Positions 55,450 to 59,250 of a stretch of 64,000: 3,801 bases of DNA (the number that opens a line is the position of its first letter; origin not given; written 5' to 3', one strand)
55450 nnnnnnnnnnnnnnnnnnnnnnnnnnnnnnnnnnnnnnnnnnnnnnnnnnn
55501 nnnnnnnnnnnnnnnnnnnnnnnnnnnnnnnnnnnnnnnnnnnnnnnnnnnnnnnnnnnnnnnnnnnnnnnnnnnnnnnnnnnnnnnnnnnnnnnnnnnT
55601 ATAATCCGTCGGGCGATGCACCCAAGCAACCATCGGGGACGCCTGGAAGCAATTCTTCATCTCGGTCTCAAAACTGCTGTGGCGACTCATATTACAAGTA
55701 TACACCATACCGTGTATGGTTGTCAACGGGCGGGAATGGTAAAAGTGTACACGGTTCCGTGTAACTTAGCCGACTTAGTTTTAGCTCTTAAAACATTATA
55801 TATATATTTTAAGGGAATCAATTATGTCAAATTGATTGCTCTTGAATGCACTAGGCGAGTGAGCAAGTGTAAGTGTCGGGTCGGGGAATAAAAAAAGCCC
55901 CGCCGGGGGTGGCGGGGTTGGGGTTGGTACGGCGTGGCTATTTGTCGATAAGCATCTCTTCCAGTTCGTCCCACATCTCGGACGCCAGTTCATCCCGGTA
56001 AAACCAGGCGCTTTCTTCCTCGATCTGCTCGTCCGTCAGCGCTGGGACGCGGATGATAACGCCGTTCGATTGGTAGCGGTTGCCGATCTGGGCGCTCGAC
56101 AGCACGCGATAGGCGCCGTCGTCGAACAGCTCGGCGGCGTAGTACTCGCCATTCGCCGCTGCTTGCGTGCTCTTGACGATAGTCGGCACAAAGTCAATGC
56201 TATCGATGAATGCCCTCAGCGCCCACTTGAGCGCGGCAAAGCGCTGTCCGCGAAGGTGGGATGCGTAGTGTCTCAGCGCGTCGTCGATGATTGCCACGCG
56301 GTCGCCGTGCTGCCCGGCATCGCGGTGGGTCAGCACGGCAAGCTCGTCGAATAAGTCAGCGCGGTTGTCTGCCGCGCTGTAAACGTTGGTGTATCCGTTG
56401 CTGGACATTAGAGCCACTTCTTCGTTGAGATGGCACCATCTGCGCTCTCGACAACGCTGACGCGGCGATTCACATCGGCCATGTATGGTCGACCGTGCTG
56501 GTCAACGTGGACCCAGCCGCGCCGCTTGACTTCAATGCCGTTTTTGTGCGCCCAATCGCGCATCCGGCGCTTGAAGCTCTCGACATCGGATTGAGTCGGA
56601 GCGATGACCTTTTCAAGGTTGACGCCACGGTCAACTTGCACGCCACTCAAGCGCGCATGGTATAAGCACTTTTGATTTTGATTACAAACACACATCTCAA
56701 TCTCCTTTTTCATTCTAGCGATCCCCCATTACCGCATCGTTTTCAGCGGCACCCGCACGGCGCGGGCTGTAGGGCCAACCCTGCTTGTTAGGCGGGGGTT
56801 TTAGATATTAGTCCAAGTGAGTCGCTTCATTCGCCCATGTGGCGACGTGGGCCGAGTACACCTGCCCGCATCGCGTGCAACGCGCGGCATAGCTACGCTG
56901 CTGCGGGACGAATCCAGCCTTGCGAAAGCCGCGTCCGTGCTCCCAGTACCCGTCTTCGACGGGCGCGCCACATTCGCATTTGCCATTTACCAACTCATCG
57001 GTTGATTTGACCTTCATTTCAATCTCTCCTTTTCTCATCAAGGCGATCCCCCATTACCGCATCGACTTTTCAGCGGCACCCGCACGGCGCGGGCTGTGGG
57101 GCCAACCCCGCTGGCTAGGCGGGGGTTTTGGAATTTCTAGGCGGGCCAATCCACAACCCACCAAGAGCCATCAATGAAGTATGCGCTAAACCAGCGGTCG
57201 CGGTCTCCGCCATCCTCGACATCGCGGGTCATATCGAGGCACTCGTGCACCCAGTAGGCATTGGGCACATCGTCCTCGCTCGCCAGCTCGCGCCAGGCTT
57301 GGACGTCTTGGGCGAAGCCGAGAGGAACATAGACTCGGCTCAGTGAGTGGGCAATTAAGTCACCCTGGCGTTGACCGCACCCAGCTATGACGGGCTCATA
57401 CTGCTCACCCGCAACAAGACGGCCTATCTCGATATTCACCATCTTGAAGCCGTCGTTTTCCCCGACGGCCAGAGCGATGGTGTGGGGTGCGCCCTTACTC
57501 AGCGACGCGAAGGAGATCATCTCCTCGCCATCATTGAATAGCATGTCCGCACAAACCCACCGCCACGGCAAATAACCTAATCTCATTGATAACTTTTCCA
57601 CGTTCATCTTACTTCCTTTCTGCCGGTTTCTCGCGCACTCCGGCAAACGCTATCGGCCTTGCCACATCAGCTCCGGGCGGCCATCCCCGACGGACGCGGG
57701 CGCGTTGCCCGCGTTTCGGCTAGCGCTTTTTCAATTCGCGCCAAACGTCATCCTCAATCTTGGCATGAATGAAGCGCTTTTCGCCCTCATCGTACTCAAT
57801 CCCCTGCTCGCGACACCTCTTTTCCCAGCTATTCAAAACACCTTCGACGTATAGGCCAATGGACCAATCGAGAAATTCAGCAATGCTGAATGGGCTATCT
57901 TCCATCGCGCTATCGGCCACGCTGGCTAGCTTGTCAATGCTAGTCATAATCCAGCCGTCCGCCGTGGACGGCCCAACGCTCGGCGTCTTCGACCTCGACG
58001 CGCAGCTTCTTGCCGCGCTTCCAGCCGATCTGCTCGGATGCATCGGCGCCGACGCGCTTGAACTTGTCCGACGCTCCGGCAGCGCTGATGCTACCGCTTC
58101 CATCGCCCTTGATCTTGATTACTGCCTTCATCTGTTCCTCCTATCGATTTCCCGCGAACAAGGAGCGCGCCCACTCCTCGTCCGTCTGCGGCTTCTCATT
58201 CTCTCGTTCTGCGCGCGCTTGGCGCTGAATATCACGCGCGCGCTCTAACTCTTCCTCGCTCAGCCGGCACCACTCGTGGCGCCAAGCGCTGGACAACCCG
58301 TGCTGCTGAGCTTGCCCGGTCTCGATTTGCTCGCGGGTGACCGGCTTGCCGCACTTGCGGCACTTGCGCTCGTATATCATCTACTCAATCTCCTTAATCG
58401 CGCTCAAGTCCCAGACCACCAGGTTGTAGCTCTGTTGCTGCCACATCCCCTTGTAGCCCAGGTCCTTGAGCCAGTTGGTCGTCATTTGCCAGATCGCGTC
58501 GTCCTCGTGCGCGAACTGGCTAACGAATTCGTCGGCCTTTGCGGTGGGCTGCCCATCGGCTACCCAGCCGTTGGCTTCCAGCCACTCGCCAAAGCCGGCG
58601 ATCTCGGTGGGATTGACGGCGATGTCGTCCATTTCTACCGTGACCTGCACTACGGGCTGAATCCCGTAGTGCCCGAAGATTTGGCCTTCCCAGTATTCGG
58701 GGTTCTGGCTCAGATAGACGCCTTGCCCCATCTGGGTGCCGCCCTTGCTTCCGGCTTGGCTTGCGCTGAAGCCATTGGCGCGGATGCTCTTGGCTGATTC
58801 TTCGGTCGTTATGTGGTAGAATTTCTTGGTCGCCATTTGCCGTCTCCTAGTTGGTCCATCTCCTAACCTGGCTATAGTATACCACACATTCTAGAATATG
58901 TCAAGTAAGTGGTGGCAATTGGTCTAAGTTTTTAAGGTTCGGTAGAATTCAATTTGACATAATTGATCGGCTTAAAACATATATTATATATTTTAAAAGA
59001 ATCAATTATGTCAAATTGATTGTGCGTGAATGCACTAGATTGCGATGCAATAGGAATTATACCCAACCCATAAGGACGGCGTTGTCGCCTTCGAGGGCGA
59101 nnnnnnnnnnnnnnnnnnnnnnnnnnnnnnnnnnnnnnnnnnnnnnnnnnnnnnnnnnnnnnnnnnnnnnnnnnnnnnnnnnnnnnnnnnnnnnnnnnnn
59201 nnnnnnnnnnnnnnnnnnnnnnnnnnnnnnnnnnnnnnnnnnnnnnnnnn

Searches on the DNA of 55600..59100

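Call 33: search_rna_families(source=window, start=55600, end=59100, threshold=evalue, max_evalue=1, show_alignments=4)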
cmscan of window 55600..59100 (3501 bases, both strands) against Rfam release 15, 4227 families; matches with E-value up to 1: 3.
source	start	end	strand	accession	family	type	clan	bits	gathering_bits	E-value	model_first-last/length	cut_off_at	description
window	57651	57721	-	RF02276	Hammerhead_II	Gene; ribozyme;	CL00010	41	37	3.4e-06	1-66/66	no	Hammerhead ribozyme (type II)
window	58941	59027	-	RF04172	MIR8675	Gene; miRNA;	-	32.1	90.8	0.0014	1-95/95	no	MIR8675 microRNA precursor family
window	58946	59021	+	RF03174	mir-4803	Gene; miRNA;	-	22.6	90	0.58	1-74/74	no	mir-4803 microRNA precursor family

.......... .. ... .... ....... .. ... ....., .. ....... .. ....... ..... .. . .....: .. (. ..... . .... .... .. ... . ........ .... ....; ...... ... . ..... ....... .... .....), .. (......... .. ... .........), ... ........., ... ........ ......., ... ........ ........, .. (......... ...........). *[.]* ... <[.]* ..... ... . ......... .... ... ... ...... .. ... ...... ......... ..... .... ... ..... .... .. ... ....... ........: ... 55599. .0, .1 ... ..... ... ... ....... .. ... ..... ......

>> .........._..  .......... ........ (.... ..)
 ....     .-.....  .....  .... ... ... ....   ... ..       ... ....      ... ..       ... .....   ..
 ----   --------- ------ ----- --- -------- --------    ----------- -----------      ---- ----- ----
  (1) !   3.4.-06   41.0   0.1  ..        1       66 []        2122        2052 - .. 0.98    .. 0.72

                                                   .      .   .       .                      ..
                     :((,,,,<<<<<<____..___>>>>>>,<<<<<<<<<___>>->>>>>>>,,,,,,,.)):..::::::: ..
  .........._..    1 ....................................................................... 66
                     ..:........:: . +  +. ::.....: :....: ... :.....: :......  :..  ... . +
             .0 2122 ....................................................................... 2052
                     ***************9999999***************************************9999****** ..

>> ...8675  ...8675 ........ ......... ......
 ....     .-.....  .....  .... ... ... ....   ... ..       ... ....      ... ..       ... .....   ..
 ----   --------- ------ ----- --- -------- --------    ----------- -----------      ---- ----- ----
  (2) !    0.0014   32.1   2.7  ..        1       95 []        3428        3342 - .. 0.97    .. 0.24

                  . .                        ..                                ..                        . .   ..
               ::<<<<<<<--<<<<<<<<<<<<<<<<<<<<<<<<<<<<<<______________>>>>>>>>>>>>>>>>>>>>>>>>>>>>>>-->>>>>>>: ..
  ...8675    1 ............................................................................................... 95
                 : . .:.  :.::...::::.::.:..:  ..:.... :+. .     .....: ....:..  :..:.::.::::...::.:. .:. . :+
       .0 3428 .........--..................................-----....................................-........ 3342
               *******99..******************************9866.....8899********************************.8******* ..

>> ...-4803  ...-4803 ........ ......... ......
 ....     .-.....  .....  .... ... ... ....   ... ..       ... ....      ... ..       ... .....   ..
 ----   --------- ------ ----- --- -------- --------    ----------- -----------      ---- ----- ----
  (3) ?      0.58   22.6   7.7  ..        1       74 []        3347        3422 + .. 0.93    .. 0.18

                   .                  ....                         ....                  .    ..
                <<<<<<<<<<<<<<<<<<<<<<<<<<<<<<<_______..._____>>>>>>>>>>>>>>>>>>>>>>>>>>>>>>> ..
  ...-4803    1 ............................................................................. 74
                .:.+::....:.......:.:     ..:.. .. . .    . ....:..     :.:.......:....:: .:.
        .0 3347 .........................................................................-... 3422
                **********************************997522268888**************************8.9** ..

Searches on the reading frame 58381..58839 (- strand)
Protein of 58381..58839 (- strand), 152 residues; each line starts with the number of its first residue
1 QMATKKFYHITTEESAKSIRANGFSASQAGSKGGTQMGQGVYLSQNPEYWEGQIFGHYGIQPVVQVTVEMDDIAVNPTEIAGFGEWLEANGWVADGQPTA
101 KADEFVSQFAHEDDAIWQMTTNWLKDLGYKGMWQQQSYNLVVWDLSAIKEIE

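Call 10: search_protein_families(library=phrogs, proteins=[window:58381-58839:-], max_evalue=0.01)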
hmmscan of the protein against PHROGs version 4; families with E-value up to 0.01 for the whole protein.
window:58381-58839:- (152 aa): 0 families

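Call 15: search_protein_families(library=pfam, proteins=[window:58381-58836:-], max_evalue=0.1)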
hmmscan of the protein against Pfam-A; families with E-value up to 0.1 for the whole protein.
window:58381-58836:- (151 aa): 0 families

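Call 18: find_related_loci(query=window:58381-58836:-, collection=viral_contigs, flank=5000)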
Query window:58381-58836:- (151 aa) in viral_contigs; peptide patterns used: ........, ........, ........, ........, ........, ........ (x = any residue, [..] = any of these).
4 stretches matched a pattern, but none encodes a relative of the query by tblastn (E <= 1e-3).

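Call 34: search_solved_structures(query=window:58381-58836:-, max_evalue=10, show_alignments=3)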
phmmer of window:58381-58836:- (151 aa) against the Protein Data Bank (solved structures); distinct sequences matched with E-value up to 10: 5.
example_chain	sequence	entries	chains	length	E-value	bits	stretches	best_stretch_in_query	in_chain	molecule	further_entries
4py4_A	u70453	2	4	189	0.3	14.5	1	3-52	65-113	Poly [ADP-ribose] polymerase 14 | Isoform 1 of Protein mono-ADP-ribosyltransferase PARP14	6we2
3goy_A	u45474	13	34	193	0.32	14.5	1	3-52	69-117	Poly [ADP-ribose] polymerase 14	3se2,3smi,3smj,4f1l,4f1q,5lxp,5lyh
5v7t_A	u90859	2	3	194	0.32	14.5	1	3-52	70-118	Poly [ADP-ribose] polymerase 14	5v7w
6we3_A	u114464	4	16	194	0.32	14.5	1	3-52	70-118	Protein mono-ADP-ribosyltransferase PARP14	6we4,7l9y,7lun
1wfj_A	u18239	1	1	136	0.8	13.2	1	59-140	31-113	putative elicitor-responsive gene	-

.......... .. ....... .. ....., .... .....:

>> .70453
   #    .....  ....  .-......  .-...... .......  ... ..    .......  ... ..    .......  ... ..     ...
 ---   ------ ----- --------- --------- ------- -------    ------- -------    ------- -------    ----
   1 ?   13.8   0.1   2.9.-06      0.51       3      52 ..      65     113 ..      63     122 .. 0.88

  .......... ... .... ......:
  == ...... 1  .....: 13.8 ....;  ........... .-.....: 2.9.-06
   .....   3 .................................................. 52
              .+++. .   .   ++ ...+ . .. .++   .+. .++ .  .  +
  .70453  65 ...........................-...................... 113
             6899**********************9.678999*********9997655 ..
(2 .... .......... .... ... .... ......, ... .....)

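Call 36: find_homologous_proteins(query=window:58381-58836:-, max_evalue=0.001)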
Query window:58381-58836:- (151 aa): 1 proteins with E <= 0.001 among 6 candidates.
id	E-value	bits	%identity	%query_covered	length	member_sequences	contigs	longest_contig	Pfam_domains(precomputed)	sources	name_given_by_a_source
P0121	2.1e-97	342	100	100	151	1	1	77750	-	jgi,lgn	jgi:hypothetical protein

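Call 44: search_protein_representatives(protein=window:58381-58836:-)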
Query: 151 residues. Proteins with E-value up to 0.001 (for the whole library): 17; up to 1e-10: 8; up to 1e-30: 3. The best 17 are listed.
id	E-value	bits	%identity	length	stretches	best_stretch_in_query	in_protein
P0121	6.6e-98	341.5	100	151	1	1-151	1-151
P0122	1.5e-41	158.5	49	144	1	5-150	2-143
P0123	2.5e-38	148.0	47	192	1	3-150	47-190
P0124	4.3e-26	108.3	41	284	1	4-148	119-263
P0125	3.6e-23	98.8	39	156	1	6-150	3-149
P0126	7.7e-16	75.0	39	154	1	5-147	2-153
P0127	4.5e-13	66.0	36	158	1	29-149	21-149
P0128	5.2e-11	59.3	33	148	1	5-147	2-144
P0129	4.7e-08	49.7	29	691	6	27-64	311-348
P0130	5.6e-08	49.4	31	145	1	5-147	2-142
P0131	1.7e-07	47.9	45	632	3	6-71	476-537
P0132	2.0e-07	47.6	34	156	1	7-145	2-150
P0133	2.2e-06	44.3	37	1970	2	5-49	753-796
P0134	3.3e-06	43.7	42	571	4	6-71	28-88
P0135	1.7e-05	41.4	33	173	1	5-128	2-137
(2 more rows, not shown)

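Call 47: search_solved_structures(query=A2, max_evalue=10, show_alignments=2)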
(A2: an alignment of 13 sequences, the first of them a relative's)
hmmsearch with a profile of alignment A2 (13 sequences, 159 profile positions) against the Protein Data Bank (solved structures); distinct sequences matched with E-value up to 10: 14.
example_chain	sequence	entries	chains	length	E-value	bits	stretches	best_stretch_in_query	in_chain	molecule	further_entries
5lx6_A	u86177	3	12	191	0.043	17.1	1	5-46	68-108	Poly [ADP-ribose] polymerase 10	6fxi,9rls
9frp_A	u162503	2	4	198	0.048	16.9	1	5-46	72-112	Protein mono-ADP-ribosyltransferase PARP10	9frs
3hkv_A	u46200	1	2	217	0.056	16.7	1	5-46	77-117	Poly [ADP-ribose] polymerase 10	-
2h4q_A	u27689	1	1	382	0.16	15.3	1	30-112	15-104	Heterochromatin-associated protein MENT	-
2dut_A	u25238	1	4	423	0.21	14.8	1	30-112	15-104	Heterochromatin-associated protein MENT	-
6rx8_A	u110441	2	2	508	0.39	14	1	5-105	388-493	Argininosuccinate lyase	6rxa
6g3d_A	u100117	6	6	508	0.39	14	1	5-105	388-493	Argininosuccinate lyase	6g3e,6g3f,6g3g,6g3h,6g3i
4py4_A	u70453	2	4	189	0.51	13.6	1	2-46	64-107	Poly [ADP-ribose] polymerase 14 | Isoform 1 of Protein mono-ADP-ribosyltransferase PARP14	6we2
3goy_A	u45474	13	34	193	0.51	13.6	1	2-46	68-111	Poly [ADP-ribose] polymerase 14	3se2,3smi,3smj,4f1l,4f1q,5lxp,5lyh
6we3_A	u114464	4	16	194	0.52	13.6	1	2-46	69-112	Protein mono-ADP-ribosyltransferase PARP14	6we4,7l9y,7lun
5v7t_A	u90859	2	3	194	0.52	13.6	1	2-46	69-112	Poly [ADP-ribose] polymerase 14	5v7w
2lmg_A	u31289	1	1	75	0.88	12.8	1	62-105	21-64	Heat shock 70 kDa protein 1A/1B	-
4n6w_A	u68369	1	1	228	1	12.7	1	29-84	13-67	Predicted HD phosphohydrolase PhnZ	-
3iec_A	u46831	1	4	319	1.4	12.1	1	78-115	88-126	Serine/threonine-protein kinase MARK2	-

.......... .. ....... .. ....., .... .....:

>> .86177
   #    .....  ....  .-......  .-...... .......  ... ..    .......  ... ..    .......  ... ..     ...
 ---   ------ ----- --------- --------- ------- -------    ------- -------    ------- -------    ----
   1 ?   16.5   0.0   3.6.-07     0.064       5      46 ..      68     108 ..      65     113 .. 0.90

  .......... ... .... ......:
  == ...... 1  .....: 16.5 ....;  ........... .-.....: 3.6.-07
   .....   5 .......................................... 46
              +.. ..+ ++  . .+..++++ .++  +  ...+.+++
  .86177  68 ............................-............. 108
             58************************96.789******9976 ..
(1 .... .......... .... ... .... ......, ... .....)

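Call 55: predict_structure(alignment_id=A2)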
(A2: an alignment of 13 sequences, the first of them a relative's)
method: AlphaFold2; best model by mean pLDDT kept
length: 151 residues; sequences in the alignment: 13
mean_pLDDT: 90.3   pTM: 0.83
mean pLDDT of the five models: 90.3, 89.1, 88.8, 87.6, 87.4
residues with pLDDT >= 90: 112; 70-90: 27; 50-70: 11; < 50: 1
segments of 3 or more residues with pLDDT < 50: none
pLDDT, mean of each block of 10 residues (from residue 1): 93 92 74 73 90 73 95 95 98 97 95 94 97 93 96 93
secondary structure, 60 per line:
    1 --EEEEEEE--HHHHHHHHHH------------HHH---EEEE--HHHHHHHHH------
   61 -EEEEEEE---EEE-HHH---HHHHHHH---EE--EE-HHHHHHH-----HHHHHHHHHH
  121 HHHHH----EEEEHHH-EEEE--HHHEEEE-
elements in order: E3-9 H12-21 E40-43 H46-54 E62-68 E72-74 H82-88 H99-105 H111-125 E130-133 E138-141 E147-150

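Call 62: fold_search(model_id=the predicted structure, library=pdb)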
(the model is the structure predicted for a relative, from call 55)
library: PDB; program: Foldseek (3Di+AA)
matches with E <= 10: 237; with E <= 0.001: 0
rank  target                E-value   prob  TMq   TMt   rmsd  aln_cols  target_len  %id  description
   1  9k3a_B                1.5e-03  0.96  0.39  0.08   9.8       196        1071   12  Cyanophage A4 pre-ejectosome with C1 symmetry (released 2025-04-09)
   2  6kyf                  6.2e-03  0.98  0.46  0.50   5.7       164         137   11  Crystal structure of an anti-CRISPR protein (released 2020-09-23)
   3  7ri3_B                1.2e-02  0.96  0.49  0.16   7.5       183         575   14  Crystal structure of Albireti Toxin, a diphtheria toxin homolog, from Streptomyces albireticuli (released 2022-04-20)
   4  1ddt                  1.4e-02  0.82  0.40  0.15   9.3       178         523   15  THE REFINED STRUCTURE OF DIMERIC DIPHTHERIA TOXIN AT 2.0 ANGSTROMS RESOLUTION (released 1994-07-31)
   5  1dtp                  1.7e-02  0.80  0.41  0.35   9.0       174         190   14  THE STRUCTURE OF THE ISOLATED CATALYTIC DOMAIN OF DIPHTHERIA TOXIN (released 1994-11-01)
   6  3se2_B                2.2e-02  0.99  0.49  0.40   6.0       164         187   15  Human poly(ADP-ribose) polymerase 14 (PARP14/ARTD8) - catalytic domain in complex with 6(5H)-phenanthridinone (released 2011-07-06)
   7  4ow6_B                2.2e-02  0.84  0.44  0.17   9.0       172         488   15  Crystal structure of Diphtheria Toxin at acidic pH (released 2014-04-02)
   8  8gug_A                2.2e-02  0.69  0.39  0.38   9.2       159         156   17  Structure of VPA0770 toxin bound to VPA0769 antitoxin in Vibrio parahaemolyticus (released 2023-07-26)
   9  5lx6_A                2.3e-02  0.98  0.50  0.41   6.1       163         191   15  Human PARP10 (ARTD10), catalytic fragment in complex with PARP inhibitor Veliparib (released 2017-01-11)
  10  3hkv_A                2.3e-02  0.98  0.49  0.40   9.0       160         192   15  Human poly(ADP-ribose) polymerase 10, catalytic fragment in complex with an inhibitor 3-aminobenzamide (released 2009-06-16)
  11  9biw_A                2.3e-02  0.82  0.42  0.15  10.5       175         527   12  Crystal structure of Chelona Toxin, a diphtheria toxin homolog, from Austwickia chelonae (released 2024-08-07)
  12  2x5y                  2.8e-02  0.92  0.42  0.38   7.1       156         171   12  Human ZC3HAV1 (ARTD13), C-terminal domain (released 2010-03-02)
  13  4x52_A                3.0e-02  0.97  0.46  0.42   6.3       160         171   11  Human PARP13 (ZC3HAV1), C-Terminal PARP Domain (H810N; N830Y variant) (released 2015-02-11)
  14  3smj_B                3.2e-02  0.97  0.48  0.40   5.9       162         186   16  Human poly(ADP-ribose) polymerase 14 (Parp14/Artd8) - catalytic domain in complex with a pyrimidine-like inhibitor (released 2011-07-20)
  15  9rls_C                3.6e-02  0.98  0.37  0.31   3.0        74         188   24  PARP10 catalytic domain in complex with OUL499 (released 2025-09-17)
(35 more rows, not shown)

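Call 73: find_encoding_contigs(protein=P0122, flank=6000, max_places=3)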
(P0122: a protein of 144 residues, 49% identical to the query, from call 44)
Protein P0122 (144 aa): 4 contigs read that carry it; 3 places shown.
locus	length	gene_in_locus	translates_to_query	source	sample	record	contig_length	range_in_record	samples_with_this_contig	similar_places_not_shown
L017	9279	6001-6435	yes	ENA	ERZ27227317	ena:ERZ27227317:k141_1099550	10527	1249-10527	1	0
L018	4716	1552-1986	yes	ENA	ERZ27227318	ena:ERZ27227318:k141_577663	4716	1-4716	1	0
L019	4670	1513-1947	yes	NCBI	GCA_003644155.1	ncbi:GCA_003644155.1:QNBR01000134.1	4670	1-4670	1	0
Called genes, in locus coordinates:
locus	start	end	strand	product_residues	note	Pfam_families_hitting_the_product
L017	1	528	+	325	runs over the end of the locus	PF17989:ALP_N, PF21522:MreB-like_C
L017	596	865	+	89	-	-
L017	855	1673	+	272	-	PF00145:DNA_methylase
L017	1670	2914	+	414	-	PF01580:FtsK_SpoIIIE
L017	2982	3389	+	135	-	-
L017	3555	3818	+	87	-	-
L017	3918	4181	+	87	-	-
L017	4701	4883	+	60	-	-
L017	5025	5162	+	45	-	-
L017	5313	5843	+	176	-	-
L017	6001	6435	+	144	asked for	-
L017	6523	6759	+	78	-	-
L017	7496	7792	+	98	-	-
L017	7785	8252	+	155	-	-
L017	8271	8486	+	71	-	-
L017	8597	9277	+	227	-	?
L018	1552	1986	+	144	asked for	-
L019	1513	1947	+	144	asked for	-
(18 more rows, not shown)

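Call 74: find_encoding_contigs(protein=P0123, flank=6000, max_places=3)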
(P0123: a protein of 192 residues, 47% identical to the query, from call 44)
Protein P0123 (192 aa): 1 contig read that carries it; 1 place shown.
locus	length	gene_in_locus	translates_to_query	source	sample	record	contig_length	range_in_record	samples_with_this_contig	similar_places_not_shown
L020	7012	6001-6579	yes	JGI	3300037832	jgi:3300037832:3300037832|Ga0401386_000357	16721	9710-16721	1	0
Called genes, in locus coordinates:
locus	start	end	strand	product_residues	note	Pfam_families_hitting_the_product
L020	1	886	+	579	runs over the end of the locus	-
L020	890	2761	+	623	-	-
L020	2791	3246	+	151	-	-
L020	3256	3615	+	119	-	-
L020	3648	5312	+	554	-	-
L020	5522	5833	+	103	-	-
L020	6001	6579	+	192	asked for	-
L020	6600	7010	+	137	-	?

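Call 79: find_encoding_contigs(protein=P0124, flank=5000, max_places=2)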
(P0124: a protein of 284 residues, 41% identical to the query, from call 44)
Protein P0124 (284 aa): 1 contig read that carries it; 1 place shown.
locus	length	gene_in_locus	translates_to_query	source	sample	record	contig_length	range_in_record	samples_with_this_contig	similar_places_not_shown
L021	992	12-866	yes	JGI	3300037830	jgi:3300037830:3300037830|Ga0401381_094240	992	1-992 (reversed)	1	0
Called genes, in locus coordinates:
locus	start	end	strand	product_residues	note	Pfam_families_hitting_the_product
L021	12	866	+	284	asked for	-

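Call 80: find_encoding_contigs(protein=P0125, flank=5000, max_places=2)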
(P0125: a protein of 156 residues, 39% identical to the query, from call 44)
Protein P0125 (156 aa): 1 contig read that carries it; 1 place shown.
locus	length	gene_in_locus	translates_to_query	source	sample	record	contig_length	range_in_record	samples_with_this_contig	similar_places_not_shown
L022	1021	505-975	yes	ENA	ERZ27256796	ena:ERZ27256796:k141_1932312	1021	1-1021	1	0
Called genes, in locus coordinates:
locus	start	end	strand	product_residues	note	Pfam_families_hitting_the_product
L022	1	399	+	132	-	?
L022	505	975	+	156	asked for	-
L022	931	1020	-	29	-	?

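Call 87: find_encoding_contigs(protein=P0126, flank=3000, max_places=2)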
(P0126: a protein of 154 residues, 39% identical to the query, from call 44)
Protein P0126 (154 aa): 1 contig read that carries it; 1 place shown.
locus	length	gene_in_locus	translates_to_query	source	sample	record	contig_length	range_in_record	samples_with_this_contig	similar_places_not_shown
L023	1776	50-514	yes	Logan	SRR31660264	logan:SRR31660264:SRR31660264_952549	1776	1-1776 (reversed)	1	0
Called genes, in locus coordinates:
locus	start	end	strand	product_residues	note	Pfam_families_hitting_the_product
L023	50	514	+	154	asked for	-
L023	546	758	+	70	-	-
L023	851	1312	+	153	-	-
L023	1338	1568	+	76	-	-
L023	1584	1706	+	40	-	-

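Call 88: find_encoding_contigs(protein=P0127, flank=3000, max_places=2)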
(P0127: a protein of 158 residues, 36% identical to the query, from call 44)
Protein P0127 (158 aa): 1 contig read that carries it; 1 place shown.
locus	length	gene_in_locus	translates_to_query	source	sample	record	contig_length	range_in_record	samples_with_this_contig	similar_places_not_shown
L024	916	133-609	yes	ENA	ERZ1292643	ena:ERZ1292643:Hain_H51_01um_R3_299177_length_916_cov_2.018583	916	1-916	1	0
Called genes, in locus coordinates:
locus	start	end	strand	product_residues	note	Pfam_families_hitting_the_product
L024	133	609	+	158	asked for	-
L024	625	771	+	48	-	-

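Call 89: find_encoding_contigs(protein=P0128, flank=3000, max_places=2)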
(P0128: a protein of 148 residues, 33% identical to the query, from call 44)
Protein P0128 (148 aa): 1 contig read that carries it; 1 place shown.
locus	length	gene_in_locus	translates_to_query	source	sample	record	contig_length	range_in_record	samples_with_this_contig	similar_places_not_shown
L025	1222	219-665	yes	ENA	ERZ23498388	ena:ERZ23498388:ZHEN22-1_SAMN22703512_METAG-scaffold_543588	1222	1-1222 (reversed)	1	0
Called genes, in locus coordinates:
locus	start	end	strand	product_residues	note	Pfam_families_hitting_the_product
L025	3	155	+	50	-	?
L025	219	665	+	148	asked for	-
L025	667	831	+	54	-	-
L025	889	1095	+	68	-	-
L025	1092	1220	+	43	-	?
